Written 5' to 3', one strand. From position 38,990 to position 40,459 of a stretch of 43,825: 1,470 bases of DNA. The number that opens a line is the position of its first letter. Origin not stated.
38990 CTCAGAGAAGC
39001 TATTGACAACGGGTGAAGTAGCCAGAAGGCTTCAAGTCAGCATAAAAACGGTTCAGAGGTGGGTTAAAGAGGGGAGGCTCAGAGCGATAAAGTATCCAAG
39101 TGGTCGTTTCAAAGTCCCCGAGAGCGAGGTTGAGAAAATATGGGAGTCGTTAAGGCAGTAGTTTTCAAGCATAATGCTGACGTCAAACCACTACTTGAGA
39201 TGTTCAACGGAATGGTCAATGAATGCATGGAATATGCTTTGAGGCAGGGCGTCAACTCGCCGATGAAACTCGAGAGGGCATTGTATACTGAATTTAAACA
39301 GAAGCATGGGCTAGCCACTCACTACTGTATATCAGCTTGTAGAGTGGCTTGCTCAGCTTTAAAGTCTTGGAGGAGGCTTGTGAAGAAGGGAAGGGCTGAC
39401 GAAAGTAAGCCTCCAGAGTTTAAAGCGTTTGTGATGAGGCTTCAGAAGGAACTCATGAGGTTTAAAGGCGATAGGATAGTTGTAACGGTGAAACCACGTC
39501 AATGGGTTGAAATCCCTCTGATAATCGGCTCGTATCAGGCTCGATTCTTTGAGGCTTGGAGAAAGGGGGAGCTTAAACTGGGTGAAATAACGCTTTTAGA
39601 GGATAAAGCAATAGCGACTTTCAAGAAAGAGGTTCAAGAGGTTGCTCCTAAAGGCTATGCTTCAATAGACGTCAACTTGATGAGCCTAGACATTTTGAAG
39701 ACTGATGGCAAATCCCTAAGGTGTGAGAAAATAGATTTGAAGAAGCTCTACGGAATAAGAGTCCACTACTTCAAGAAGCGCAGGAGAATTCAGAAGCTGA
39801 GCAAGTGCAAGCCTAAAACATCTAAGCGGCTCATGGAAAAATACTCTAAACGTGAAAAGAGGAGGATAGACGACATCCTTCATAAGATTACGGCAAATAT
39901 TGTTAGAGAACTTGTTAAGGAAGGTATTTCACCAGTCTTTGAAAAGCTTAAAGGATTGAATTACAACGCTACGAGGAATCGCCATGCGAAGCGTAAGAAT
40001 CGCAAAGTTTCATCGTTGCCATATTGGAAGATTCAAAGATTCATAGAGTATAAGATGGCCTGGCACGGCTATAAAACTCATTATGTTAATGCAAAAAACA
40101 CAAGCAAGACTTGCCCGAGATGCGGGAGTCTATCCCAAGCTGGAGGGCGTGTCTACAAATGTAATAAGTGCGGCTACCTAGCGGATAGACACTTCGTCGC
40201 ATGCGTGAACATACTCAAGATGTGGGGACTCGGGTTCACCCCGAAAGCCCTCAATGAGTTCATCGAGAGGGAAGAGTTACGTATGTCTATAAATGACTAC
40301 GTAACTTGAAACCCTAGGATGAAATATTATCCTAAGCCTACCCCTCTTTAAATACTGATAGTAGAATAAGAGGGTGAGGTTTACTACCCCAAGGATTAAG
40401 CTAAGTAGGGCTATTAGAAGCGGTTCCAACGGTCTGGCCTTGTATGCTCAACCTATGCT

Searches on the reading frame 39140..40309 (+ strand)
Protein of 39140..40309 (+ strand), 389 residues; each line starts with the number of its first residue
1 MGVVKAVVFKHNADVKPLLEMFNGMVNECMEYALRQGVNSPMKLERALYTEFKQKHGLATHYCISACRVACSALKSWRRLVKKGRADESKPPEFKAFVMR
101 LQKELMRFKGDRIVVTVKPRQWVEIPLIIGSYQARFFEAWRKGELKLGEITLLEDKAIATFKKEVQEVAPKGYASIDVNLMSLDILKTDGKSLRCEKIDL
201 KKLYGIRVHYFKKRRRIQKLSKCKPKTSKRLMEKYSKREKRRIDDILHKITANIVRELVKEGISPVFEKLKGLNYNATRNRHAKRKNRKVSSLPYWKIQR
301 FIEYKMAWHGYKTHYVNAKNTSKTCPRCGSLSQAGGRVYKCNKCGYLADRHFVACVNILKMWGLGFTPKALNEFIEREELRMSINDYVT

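Call 3: search_protein_families(library=pfam, proteins=[window:39140-40309:+], max_evalue=0.01)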
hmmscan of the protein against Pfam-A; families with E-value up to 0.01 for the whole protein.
window:39140-40309:+ (389 aa): 3 families
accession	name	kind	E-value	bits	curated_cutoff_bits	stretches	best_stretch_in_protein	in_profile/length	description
PF07282.18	Cas12f1-like_TNB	-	1.1e-18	67.6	26.3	1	297-358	3-60/60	Cas12f1-like, TNB domain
PF01385.25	OrfB_IS605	-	1.6e-08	35.2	30.5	1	165-265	10-110/120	Probable transposase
PF03726.19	PNPase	-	0.00025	21.9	24.6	1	211-259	21-70/81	Polyribonucleotide nucleotidyltransferase, RNA binding domain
